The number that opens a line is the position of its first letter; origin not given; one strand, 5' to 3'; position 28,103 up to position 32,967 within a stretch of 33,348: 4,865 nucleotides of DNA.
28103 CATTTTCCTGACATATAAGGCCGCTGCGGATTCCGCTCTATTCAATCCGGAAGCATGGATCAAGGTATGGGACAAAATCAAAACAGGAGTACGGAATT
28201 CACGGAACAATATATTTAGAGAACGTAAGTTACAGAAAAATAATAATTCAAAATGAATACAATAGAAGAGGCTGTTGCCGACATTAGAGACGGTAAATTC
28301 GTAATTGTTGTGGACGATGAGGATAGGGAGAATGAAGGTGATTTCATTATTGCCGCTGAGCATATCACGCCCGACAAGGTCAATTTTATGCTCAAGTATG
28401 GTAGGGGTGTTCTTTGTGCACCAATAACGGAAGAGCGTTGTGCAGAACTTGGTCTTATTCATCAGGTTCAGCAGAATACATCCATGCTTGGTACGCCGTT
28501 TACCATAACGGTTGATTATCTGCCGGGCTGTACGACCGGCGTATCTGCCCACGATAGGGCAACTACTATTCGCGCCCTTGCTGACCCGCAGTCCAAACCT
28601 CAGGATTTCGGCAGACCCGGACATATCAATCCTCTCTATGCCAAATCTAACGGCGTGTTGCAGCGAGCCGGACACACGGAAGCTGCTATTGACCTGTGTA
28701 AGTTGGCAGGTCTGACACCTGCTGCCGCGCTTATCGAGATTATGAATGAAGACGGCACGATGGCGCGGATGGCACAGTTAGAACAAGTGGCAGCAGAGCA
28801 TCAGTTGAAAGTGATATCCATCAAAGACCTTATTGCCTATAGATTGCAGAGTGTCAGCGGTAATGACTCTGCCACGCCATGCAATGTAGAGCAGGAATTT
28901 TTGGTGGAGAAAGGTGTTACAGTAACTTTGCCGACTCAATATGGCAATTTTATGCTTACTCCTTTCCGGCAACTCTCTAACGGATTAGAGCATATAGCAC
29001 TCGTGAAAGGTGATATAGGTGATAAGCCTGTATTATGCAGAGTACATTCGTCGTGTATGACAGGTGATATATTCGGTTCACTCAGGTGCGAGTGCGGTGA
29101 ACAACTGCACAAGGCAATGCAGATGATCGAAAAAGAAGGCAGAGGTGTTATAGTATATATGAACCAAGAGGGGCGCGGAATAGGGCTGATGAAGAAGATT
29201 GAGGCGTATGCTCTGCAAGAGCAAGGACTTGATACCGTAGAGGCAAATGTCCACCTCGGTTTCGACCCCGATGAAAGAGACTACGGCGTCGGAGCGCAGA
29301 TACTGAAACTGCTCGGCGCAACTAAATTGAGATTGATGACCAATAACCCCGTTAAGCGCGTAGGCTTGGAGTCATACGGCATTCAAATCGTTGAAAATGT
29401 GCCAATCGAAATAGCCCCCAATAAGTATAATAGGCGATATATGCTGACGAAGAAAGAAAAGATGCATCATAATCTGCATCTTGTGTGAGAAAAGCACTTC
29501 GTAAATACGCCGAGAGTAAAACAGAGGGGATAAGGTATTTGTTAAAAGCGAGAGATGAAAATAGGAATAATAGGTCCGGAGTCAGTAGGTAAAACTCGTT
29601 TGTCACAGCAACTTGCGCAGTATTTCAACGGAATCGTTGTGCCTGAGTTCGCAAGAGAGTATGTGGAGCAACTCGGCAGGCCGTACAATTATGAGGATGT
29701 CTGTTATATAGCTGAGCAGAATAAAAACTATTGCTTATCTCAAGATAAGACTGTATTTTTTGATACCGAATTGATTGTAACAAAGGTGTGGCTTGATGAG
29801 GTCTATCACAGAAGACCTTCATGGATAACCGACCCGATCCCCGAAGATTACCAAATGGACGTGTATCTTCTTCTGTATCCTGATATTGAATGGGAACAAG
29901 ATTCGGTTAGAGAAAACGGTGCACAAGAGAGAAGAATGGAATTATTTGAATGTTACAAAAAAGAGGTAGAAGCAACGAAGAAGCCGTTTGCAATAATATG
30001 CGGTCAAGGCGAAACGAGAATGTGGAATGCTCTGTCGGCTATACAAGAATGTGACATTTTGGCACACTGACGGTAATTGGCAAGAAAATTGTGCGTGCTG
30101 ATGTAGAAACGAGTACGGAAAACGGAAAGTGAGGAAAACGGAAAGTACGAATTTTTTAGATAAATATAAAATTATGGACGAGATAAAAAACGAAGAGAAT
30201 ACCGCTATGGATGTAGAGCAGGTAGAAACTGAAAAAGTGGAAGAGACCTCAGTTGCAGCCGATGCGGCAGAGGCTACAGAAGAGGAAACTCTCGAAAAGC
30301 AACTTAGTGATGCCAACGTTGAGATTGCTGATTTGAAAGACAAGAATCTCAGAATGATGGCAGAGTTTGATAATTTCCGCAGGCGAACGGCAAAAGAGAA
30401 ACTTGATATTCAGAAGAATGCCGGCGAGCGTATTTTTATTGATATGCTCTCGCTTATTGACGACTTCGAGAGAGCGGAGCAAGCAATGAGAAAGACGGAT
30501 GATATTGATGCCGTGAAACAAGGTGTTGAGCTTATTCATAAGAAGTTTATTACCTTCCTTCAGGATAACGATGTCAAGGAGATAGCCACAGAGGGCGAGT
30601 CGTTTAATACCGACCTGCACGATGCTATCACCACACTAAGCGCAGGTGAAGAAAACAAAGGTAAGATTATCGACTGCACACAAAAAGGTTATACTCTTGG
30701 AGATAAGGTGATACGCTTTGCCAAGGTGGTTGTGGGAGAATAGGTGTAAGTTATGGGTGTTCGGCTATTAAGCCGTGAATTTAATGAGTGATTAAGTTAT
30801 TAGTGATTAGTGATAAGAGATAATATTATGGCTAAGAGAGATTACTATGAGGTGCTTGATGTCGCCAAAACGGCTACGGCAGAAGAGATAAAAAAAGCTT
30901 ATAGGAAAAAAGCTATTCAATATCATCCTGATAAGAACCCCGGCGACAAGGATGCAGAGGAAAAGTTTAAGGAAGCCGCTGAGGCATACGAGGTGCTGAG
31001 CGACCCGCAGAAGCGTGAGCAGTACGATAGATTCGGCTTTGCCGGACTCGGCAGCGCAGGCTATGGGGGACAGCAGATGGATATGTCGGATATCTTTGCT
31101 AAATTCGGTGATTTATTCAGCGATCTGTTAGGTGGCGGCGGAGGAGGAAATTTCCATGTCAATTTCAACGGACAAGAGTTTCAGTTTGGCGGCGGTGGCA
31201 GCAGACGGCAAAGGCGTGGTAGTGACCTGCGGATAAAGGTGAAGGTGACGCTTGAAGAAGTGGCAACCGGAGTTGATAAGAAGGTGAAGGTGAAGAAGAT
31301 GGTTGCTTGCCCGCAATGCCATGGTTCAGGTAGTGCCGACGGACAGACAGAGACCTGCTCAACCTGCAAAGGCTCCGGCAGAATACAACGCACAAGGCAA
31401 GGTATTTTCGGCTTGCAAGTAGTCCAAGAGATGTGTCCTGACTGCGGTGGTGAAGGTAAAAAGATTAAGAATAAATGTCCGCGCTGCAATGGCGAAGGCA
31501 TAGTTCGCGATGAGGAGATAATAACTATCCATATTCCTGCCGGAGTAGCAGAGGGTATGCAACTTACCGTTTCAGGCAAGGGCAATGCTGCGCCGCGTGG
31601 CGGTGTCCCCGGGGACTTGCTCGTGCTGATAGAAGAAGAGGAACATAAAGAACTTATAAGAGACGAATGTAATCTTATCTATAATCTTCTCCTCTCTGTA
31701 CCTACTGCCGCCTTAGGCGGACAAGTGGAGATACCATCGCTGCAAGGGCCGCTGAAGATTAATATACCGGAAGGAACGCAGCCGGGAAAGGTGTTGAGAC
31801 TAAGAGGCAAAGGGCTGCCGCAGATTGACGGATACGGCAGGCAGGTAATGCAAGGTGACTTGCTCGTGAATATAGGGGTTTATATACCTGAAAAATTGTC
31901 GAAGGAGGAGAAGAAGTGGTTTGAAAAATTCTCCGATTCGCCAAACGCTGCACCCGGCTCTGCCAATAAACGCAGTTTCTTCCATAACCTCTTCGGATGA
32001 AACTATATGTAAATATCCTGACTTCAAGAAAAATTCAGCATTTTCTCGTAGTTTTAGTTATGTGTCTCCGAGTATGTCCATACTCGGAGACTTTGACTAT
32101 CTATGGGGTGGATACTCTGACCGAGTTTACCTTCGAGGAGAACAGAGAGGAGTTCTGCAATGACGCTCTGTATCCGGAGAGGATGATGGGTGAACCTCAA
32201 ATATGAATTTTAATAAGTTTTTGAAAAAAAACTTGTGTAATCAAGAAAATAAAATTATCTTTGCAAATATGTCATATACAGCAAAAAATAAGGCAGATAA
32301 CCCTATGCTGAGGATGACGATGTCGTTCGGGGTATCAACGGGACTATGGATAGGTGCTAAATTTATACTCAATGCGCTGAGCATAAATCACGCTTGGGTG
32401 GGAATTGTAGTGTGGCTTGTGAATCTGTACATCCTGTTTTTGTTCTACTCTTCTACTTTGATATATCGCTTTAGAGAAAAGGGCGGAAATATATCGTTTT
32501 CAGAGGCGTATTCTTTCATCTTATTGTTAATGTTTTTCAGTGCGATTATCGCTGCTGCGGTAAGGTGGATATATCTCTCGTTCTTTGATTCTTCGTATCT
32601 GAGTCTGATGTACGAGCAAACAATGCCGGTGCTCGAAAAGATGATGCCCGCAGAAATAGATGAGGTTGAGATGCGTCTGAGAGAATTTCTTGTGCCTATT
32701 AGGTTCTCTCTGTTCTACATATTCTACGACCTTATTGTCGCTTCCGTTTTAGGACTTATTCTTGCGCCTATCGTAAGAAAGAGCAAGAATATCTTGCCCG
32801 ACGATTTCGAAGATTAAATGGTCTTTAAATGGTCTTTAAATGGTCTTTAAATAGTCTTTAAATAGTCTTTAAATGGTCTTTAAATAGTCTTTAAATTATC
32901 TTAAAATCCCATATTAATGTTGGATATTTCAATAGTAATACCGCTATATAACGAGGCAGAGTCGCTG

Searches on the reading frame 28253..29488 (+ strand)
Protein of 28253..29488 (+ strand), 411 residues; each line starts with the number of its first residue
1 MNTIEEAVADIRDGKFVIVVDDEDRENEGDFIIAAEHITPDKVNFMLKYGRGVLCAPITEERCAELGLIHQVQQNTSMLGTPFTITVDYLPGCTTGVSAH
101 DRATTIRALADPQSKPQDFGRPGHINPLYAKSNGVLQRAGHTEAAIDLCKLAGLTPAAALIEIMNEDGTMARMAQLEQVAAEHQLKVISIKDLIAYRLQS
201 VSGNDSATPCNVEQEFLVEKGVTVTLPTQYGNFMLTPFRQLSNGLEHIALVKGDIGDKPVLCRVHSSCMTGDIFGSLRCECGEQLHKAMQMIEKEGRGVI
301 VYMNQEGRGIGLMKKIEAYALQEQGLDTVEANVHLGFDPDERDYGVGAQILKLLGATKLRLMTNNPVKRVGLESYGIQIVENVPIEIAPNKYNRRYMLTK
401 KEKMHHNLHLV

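Call 6: search_protein_families(library=pfam, proteins=[window:28253-29488:+])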
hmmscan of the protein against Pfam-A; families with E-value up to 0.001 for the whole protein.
window:28253-29488:+ (411 aa): 2 families
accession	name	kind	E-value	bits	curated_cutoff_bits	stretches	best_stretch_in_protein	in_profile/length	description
PF00926.24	DHBP_synthase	-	2.2e-85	285.4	26.4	1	5-196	1-191/191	3,4-dihydroxy-2-butanone 4-phosphate synthase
PF00925.25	GTP_cyclohydro2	-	4.4e-72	241.5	23.3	1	222-384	4-165/165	GTP cyclohydrolase II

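Call 7: search_protein_families(library=ncbifam, proteins=[window:28253-29488:+])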
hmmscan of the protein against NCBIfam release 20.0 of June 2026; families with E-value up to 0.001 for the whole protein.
window:28253-29488:+ (411 aa): 12 families
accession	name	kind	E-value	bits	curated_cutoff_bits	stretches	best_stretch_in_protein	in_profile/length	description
NF006803.0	PRK09311.1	equivalog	9.4e-175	581.3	569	1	2-410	10-406/417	bifunctional 3,4-dihydroxy-2-butanone-4-phosphate synthase/GTP cyclohydrolase II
NF006806.0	PRK09319.1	equivalog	2.2e-156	521.8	764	1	2-408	12-409/561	bifunctional 3,4-dihydroxy-2-butanone-4-phosphate synthase/GTP cyclohydrolase II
NF006805.0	PRK09318.1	equivalog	2.6e-110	369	486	1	8-409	5-381/387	bifunctional 3,4-dihydroxy-2-butanone-4-phosphate synthase/GTP cyclohydrolase II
NF010626.1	PRK14019.1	equivalog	7.5e-109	364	513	1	1-383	2-361/364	bifunctional 3,4-dihydroxy-2-butanone-4-phosphate synthase/GTP cyclohydrolase II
NF006804.0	PRK09314.1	equivalog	2.1e-87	293.5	432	2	2-309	4-290/339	bifunctional 3,4-dihydroxy-2-butanone 4-phosphate synthase/GTP cyclohydrolase II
NF009132.0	PRK12485.1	equivalog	1.1e-83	281.3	693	1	2-386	4-368/369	bifunctional 3,4-dihydroxy-2-butanone-4-phosphate synthase/GTP cyclohydrolase II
NF001591.0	PRK00393.1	subfamily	2.6e-74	249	148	1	221-409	7-195/199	GTP cyclohydrolase II RibA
TIGR00505.1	ribA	equivalog_domain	1.3e-71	240.1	205.85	1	224-407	6-190/191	GTP cyclohydrolase II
TIGR00506.1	ribB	equivalog_domain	1.3e-70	237.1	177.45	1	1-197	2-204/204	3,4-dihydroxy-2-butanone-4-phosphate synthase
NF006456.0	PRK08815.1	equivalog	1.4e-58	199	464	1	257-409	214-366/376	GTP cyclohydrolase II RibA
NF004437.0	PRK05773.1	equivalog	3.8e-24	85.2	262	1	4-194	3-214/219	3,4-dihydroxy-2-butanone 4-phosphate synthase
NF005536.0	PRK07198.1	equivalog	9.2e-10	37.9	403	1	259-385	239-376/419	GTP cyclohydrolase II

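Call 9: find_encoding_contigs(protein=window:28253-29488:+, flank=10000, max_places=10)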
Protein window:28253-29488:+ (411 aa): 6 contigs read that carry it; 3 places shown.
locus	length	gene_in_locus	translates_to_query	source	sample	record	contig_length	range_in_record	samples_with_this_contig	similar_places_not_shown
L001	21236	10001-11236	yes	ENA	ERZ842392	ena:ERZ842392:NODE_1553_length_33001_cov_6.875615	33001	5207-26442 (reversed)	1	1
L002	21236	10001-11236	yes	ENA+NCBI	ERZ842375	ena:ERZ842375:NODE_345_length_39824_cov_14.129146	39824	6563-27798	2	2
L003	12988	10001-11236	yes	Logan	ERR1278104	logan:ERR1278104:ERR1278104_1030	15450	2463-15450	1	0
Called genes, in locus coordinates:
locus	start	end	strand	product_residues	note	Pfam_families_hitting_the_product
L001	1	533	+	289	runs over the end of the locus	PF02195:ParB_N, PF17762:HTH_ParB, PF23552:ParB_C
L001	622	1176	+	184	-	PF18935:DUF5683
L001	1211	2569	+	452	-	PF01464:SLT, PF01476:LysM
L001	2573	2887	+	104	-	PF13411:MerR_1, PF00376:MerR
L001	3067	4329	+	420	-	PF07690:MFS_1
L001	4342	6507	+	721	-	PF07715:Plug, PF00593:TonB_dep_Rec_b-barrel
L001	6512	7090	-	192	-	PF00293:NUDIX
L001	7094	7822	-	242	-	PF00702:Hydrolase, PF12710:HAD, PF13419:HAD_2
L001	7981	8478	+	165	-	PF08211:dCMP_cyt_deam_2 (weak), PF00383:dCMP_cyt_deam_1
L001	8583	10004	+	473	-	PF03739:LptF_LptG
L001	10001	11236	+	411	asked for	PF00926:DHBP_synthase, PF00925:GTP_cyclohydro2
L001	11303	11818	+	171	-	PF13521:AAA_28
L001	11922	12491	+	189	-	PF01025:GrpE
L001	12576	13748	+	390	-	PF00226:DnaJ, PF01556:DnaJ_C, PF27659:CHP02642 (weak), PF00684:DnaJ_CXXCXGXG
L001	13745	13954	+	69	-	-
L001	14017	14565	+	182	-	PF13858:DUF4199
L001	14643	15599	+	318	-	PF00535:Glycos_transf_2, PF10111:Glyco_tranf_2_2, PF13506:Glyco_transf_21 (weak), PF13641:Glyco_tranf_2_3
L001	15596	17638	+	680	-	PF13424:TPR_12 (faint), PF07719:TPR_2 (faint)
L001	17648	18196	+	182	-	PF21349:RUBY_RBDX, PF02915:Rubrerythrin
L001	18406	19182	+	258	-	PF13280:WYL (weak)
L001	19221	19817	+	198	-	PF01725:Ham1p_like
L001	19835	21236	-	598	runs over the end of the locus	PF11412:DsbD_N, PF02683:DsbD_TM, PF13899:Thioredoxin_7, PF13098:Thioredoxin_2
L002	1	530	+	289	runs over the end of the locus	PF02195:ParB_N, PF17762:HTH_ParB, PF23552:ParB_C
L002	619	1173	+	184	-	PF18935:DUF5683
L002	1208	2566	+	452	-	PF01464:SLT, PF01476:LysM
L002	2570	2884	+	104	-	PF13411:MerR_1, PF00376:MerR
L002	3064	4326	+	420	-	PF07690:MFS_1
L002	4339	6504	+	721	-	PF07715:Plug, PF00593:TonB_dep_Rec_b-barrel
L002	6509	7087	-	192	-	PF00293:NUDIX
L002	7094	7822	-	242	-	PF00702:Hydrolase, PF12710:HAD, PF13419:HAD_2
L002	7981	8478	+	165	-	PF08211:dCMP_cyt_deam_2 (weak), PF00383:dCMP_cyt_deam_1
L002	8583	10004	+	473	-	PF03739:LptF_LptG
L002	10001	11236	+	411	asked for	PF00926:DHBP_synthase, PF00925:GTP_cyclohydro2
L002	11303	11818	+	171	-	PF13521:AAA_28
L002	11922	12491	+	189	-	PF01025:GrpE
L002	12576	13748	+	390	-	PF00226:DnaJ, PF01556:DnaJ_C, PF27659:CHP02642 (weak), PF00684:DnaJ_CXXCXGXG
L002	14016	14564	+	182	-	PF13858:DUF4199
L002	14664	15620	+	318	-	PF00535:Glycos_transf_2, PF10111:Glyco_tranf_2_2, PF13506:Glyco_transf_21 (weak), PF13641:Glyco_tranf_2_3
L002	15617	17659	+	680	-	PF13424:TPR_12 (faint), PF07719:TPR_2 (faint)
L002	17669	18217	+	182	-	PF21349:RUBY_RBDX, PF02915:Rubrerythrin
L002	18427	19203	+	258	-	PF13280:WYL (weak)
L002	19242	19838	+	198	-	PF01725:Ham1p_like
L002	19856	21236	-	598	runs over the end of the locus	PF11412:DsbD_N, PF02683:DsbD_TM, PF13899:Thioredoxin_7, PF13098:Thioredoxin_2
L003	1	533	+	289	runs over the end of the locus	PF02195:ParB_N, PF17762:HTH_ParB, PF23552:ParB_C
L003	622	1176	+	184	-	PF18935:DUF5683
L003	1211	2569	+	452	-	PF01464:SLT, PF01476:LysM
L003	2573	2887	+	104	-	PF13411:MerR_1, PF00376:MerR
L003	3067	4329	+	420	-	PF07690:MFS_1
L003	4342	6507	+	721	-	PF07715:Plug, PF00593:TonB_dep_Rec_b-barrel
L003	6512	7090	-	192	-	PF00293:NUDIX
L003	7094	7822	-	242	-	PF00702:Hydrolase, PF12710:HAD, PF13419:HAD_2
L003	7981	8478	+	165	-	PF08211:dCMP_cyt_deam_2 (weak), PF00383:dCMP_cyt_deam_1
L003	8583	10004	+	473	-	PF03739:LptF_LptG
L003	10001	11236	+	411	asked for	PF00926:DHBP_synthase, PF00925:GTP_cyclohydro2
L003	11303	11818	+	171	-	PF13521:AAA_28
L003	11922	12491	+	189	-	PF01025:GrpE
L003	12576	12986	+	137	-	?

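Call 23: list_cluster_members(proteins=[window:28253-29488:+, window:29555-30070:+, window:24995-26317:+, window:21482-24964:+, window:19992-21392:+, window:17978-19021:-])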
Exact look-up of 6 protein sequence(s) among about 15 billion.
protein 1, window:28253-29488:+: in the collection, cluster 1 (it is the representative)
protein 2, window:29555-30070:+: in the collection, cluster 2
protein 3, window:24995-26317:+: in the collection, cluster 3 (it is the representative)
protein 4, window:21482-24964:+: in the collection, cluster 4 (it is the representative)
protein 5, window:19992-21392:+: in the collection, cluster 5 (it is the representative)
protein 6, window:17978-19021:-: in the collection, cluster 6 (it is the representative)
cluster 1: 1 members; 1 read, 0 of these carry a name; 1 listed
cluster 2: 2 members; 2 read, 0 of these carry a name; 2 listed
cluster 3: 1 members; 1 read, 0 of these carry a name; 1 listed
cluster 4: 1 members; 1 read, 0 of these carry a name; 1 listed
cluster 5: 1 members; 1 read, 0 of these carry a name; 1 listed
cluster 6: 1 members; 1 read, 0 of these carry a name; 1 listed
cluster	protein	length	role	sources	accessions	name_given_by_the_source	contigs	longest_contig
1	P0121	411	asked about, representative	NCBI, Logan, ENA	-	-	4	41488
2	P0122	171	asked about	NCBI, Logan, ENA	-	-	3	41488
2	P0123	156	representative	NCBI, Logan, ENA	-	-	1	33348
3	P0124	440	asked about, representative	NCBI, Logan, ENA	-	-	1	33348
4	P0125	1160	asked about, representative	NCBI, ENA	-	-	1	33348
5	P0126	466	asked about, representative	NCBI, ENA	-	-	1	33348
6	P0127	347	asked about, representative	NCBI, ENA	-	-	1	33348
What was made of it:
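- The four left-block proteins looked up occur on exactly one contig, of length 33348 (call 23).
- Tried and rejected: These proteins exist only on the 33348-nt contig itself (call 23), so no near-identical reference for block A could be obtained.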

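Call 30: list_cluster_members(proteins=[L002:7981-8478:+, L002:8583-10004:+, L002:4339-6504:+, L002:1208-2566:+, L004:413-1633:+, L004:1725-2498:+])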
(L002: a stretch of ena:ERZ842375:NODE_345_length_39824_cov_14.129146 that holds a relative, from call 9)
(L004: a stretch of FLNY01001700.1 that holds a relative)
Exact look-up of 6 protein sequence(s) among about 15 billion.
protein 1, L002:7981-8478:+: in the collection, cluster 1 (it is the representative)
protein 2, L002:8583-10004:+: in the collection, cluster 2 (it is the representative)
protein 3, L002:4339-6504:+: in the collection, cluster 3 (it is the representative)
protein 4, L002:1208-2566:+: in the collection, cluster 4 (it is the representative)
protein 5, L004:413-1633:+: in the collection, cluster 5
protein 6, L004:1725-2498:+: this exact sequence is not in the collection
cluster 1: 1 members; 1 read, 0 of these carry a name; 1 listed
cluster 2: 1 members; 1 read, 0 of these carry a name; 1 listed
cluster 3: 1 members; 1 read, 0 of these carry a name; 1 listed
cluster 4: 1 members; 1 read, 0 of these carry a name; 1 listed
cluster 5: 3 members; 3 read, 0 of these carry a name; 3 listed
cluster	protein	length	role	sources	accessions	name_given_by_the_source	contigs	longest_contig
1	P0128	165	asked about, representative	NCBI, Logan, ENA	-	-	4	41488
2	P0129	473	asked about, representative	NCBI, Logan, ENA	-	-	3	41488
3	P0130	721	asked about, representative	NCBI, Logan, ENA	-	-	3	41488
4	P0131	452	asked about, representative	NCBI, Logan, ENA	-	-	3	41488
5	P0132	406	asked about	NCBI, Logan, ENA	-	-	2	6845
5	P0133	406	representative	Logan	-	-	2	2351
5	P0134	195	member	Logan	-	-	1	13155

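Call 32: find_encoding_contigs(protein=P0132, flank=10000, max_places=6)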
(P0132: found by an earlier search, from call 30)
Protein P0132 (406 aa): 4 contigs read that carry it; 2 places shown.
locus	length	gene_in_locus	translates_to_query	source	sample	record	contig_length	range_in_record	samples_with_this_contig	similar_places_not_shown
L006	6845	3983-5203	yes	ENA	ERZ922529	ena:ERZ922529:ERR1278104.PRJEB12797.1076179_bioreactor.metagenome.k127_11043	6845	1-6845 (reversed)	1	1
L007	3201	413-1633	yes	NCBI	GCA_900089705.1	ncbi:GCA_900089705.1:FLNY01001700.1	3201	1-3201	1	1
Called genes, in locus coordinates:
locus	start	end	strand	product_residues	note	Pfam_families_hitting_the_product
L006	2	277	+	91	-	?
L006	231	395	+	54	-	-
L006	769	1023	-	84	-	-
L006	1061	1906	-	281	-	-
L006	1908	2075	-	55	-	-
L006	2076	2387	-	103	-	-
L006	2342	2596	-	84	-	-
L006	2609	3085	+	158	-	-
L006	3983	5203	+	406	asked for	-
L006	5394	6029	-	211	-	-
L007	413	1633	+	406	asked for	-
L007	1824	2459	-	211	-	-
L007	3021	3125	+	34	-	-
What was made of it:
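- The B gene and block C both occur in run ERR1278104 (calls 9, 32), so these two sources co-exist in one sample of that project.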

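Call 51: find_encoding_contigs(protein=P0134, flank=10000, max_places=4)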
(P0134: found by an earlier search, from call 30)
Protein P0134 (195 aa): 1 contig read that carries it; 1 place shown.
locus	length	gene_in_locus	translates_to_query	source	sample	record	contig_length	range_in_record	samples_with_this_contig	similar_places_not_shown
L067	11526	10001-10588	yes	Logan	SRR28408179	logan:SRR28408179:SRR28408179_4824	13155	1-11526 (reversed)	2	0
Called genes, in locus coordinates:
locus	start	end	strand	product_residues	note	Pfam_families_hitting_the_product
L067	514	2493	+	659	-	PF00593:TonB_dep_Rec_b-barrel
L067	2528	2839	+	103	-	PF00403:HMA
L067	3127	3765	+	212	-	-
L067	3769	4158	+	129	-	PF04138:GtrA_DPMS_TM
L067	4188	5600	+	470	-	PF00246:Peptidase_M14, PF18962:Por_Secre_tail (weak)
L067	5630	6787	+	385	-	-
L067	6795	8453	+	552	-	PF16499:Melibiase_2, PF17801:Melibiase_C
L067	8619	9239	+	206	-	PF01966:HD (weak)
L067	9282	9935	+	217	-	PF01252:Peptidase_A8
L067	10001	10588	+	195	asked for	-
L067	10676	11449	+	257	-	PF13505:OMP_b-brl (faint)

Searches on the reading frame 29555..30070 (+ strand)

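Call 6: search_protein_families(library=pfam, proteins=[window:29555-30070:+])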
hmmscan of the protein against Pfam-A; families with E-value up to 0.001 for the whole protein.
window:29555-30070:+ (171 aa): 1 family
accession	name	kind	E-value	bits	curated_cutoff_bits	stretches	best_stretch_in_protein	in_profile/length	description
PF13521.12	AAA_28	-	2.1e-26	93.6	27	1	2-155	1-164/164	AAA domain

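Call 7: search_protein_families(library=ncbifam, proteins=[window:29555-30070:+])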
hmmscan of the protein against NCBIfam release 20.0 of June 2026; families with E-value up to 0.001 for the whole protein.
window:29555-30070:+ (171 aa): 2 families
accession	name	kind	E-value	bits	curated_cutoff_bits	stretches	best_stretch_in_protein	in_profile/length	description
TIGR01526.1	nadR_NMN_Atrans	equivalog_domain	2e-22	79.9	341.15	1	3-152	165-320/325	nicotinamide-nucleotide adenylyltransferase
NF005988.0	PRK08099.1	equivalog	9.3e-15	54.6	201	1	2-140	233-378/411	multifunctional transcriptional regulator/nicotinamide-nucleotide adenylyltransferase/ribosylnicotinamide kinase NadR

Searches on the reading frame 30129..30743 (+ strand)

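Call 6: search_protein_families(library=pfam, proteins=[window:30129-30743:+])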
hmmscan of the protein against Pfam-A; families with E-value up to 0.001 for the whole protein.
window:30129-30743:+ (204 aa): 1 family
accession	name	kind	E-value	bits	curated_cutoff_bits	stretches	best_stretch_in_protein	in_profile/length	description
PF01025.24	GrpE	-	2.3e-45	154.7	25.8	1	44-203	5-164/165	GrpE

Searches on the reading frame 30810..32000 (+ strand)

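Call 6: search_protein_families(library=pfam, proteins=[window:30810-32000:+])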
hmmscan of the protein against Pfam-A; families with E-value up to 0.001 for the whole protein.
window:30810-32000:+ (396 aa): 5 families
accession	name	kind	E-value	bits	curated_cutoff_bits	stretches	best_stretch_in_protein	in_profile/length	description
PF01556.23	DnaJ_C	-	1.4e-41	142.5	26.6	1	140-360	1-152/152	DnaJ C terminal domain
PF00226.36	DnaJ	-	7.8e-29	100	27.8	1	11-73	1-63/63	DnaJ domain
PF00684.25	DnaJ_CXXCXGXG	-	4.5e-15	56.1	32.7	1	167-230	1-65/65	DnaJ central domain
PF18551.6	TackOD1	-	0.00017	21.7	32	0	207-236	75-104/188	Thaumarchaeal output domain 1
PF15777.11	Anti-TRAP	-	0.00096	19.5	32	0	165-198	11-47/59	Tryptophan RNA-binding attenuator protein inhibitory protein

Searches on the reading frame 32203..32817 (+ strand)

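Call 6: search_protein_families(library=pfam, proteins=[window:32203-32817:+])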
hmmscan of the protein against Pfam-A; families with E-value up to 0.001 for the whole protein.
window:32203-32817:+ (204 aa): 1 family
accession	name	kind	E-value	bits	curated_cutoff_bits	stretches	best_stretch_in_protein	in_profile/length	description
PF13858.11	DUF4199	-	2.5e-19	70.7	32.3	1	42-193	2-165/165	Protein of unknown function (DUF4199)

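Call 7: search_protein_families(library=ncbifam, proteins=[window:32203-32817:+])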
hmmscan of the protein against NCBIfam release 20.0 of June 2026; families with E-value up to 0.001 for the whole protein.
window:32203-32817:+ (204 aa): 0 families
